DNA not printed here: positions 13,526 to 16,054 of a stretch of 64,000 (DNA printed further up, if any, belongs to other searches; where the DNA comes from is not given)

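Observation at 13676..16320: Duplicated N-terminal anchor module shared by the two large proteins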

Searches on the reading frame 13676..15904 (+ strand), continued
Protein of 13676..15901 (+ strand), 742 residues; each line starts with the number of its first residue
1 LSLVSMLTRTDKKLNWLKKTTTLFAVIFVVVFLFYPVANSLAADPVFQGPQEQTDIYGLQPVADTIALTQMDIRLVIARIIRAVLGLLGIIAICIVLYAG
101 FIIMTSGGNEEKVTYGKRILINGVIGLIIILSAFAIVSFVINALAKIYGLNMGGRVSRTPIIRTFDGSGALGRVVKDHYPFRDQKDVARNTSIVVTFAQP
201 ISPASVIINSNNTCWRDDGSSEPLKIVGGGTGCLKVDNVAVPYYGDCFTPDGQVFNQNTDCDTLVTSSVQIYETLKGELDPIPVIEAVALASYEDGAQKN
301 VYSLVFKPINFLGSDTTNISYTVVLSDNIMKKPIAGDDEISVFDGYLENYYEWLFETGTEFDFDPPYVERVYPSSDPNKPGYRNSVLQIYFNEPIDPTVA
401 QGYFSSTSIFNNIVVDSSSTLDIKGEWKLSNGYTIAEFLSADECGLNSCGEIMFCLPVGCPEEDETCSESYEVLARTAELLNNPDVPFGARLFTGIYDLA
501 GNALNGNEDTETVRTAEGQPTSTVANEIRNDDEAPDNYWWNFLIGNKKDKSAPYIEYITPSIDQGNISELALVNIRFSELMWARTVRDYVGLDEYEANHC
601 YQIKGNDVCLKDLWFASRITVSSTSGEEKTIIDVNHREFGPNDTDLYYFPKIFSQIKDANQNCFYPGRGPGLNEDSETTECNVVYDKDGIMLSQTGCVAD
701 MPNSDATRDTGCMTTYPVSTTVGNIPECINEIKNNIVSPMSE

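Call 34: search_protein_families(library=ncbifam, proteins=[window:13691-15901:+], max_evalue=0.01)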
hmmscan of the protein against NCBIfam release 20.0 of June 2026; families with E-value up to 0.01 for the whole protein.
window:13691-15901:+ (737 aa): 1 family
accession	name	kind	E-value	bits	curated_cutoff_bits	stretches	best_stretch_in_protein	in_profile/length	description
NF045849.1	ICE_MMCAP2_0565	equivalog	6e-08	32.3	40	1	69-138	10-79/80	Mbov_0395 family pilin-like conjugal transfer protein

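Call 64: predict_structure(alignment_id=A3)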
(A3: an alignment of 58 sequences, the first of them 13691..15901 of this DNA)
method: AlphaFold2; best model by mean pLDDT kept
length: 737 residues; sequences in the alignment: 58
mean_pLDDT: 84.7   pTM: 0.77
mean pLDDT of the five models: 84.7, 84.6, 83.7, 82.4, 82.2
residues with pLDDT >= 90: 423; 70-90: 206; 50-70: 42; < 50: 66
segments of 3 or more residues with pLDDT < 50: 1-10, 29-66, 145-161
pLDDT, mean of each block of 10 residues (from residue 1): 39 61 61 34 34 31 50 79 90 91 85 90 87 71 43 37 75 96 98 96 97 90 93 95 90 96 96 87 92 89 97 97 92 90 90 97 96 95 98 95 91 90 97 96 92 92 96 92 93 97 64 76 87 95 94 89 91 97 94 87 88 94 95 87 93 95 88 92 90 76 85 83 89 77
secondary structure, 60 per line:
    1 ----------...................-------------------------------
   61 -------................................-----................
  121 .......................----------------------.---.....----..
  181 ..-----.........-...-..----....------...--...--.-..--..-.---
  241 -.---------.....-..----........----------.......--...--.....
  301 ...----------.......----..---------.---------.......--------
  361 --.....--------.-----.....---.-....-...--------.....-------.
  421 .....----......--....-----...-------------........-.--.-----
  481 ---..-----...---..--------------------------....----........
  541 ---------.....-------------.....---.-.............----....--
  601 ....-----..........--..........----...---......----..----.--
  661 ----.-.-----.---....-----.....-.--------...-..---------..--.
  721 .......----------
elements in order (helices of 4 or more, strands of 3 or more residues): H11-29 H68-99 H105-143 E170-174 E179-182 E188-196 E208-211 E218-220 H252-255 E264-268 E282-288 E296-303 E314-320 E346-352 E363-367 E382-386 H392-395 E397-399 E408-412 E420-425 E430-435 E438-441 E447-449 E463-470 E491-493 H525-528 E533-540 E550-554 E568-572 H578-584 E585-590 E595-598 E601-604 E610-619 E622-631 E642-647 E677-680 E686-690 H720-727

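Call 66: fold_search(model_id=the predicted structure, library=pdb)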
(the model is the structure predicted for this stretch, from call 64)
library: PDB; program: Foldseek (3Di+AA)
matches with E <= 10: 494; with E <= 0.001: 7
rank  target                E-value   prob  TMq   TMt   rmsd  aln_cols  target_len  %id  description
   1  8pxy_A                7.5e-05  0.99  0.11  0.22  22.5       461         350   11  Crystal structure of the transpeptidase LdtMt2 C354S mutant from Mycobacterium tuberculosis in complex with natural su (released 2024-08-07)
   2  4qr7                  1.6e-04  0.97  0.11  0.21  23.4       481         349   11  Structure and specificity of L-D-Transpeptidase from Mycobacterium tuberculosis and antibiotic resistance: Calcium bindi (released 2015-07-29)
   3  5du7_A                3.2e-04  0.98  0.12  0.22  22.5       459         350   12  Crystal structure of ldtMt2 at 1.79 Angstrom resolution (released 2016-09-28)
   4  5du7_C                3.4e-04  0.99  0.11  0.21  19.8       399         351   11  Crystal structure of ldtMt2 at 1.79 Angstrom resolution (released 2016-09-28)
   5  4qrb                  6.5e-04  0.95  0.11  0.22  19.5       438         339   10  Structure and specificity of L-D-Transpeptidase from Mycobacterium tuberculosis and antibiotic resistance: Calcium bindi (released 2015-12-23)
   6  4hu2                  9.4e-04  0.99  0.10  0.34  14.6       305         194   12  Crystal structure of LdtMt2, a L,D-transpeptidase from Mycobacterium tuberculosis: domain A and B (released 2012-12-12)
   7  6vft_D                1.0e-03  0.28  0.08  0.12  34.2       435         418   10  Crystal structure of human delta protocadherin 17 EC1-EC4 (released 2020-03-11)
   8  8a1l_A                1.2e-03  0.87  0.11  0.21  23.1       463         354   12  Crystal structure of the transpeptidase LdtMt2 from Mycobacterium tuberculosis in complex with alpha-chloro ketone 2 (released 2023-06-14)
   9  5szp_A                1.5e-03  0.12  0.07  0.12  51.0       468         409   11  Protocadherin Gamma B7 extracellular cadherin domains 1-4 P21 crystal form (released 2016-10-19)
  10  6vfw_C                1.6e-03  0.25  0.09  0.13  35.0       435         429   11  Crystal structure of human delta protocadherin 10 EC1-EC4 (released 2020-03-11)
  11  4yfd_B                1.6e-03  0.21  0.08  0.14  19.0       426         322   10  Crystal structure PTP delta Ig1-Fn2 in complex with IL-1RAcP (released 2015-05-06)
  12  7rgf_A                3.8e-03  0.23  0.09  0.14  32.7       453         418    8  Protocadherin gammaC4 EC1-4 crystal structure disrupted trans interface (released 2022-03-16)
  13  5szo_B                4.3e-03  0.09  0.07  0.11  50.2       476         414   10  Protocadherin Gamma B7 extracellular cadherin domains 1-4 P41212 crystal form (released 2016-10-19)
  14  5uz8                  4.8e-03  0.16  0.08  0.15  34.3       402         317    8  Crystal Structure of Mouse Cadherin-23 EC22-24 (released 2018-02-28)
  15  7a1c_A                6.2e-03  0.77  0.11  0.26  12.8       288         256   11  LdtMT2 with covalent adduct derived from N-Thio-beta-lactam 1a (released 2021-04-21)
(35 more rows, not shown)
